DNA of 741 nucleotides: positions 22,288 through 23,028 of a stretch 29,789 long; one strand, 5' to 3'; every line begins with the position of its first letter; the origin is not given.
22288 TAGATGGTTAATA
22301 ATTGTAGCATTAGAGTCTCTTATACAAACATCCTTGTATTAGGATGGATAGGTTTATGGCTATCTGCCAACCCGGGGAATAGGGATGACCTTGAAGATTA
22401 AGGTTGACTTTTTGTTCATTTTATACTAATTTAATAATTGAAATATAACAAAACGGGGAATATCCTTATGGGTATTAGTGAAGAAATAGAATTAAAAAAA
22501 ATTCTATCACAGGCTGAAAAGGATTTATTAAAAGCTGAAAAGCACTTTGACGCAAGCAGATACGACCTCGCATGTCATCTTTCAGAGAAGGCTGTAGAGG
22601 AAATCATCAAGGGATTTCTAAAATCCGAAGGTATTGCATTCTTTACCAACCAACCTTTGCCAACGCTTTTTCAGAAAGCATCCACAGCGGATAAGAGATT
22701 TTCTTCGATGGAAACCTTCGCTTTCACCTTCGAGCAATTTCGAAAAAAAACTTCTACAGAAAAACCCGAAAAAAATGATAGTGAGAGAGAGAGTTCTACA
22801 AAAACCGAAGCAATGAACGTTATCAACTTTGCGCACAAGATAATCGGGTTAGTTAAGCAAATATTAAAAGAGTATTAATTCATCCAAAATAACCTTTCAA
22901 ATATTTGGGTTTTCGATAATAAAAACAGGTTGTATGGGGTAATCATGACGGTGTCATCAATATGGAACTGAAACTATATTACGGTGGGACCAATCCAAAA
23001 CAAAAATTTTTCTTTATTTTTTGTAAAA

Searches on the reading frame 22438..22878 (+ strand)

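Call 8: search_protein_families(library=pfam, proteins=[window:22438-22878:+], max_evalue=0.0001)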
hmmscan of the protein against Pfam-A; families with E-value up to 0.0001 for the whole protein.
window:22438-22878:+ (146 aa): 1 family
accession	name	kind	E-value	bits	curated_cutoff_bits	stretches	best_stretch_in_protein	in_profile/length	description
PF05168.19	HEPN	-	2.2e-12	47.6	22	1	21-141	3-116/117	HEPN domain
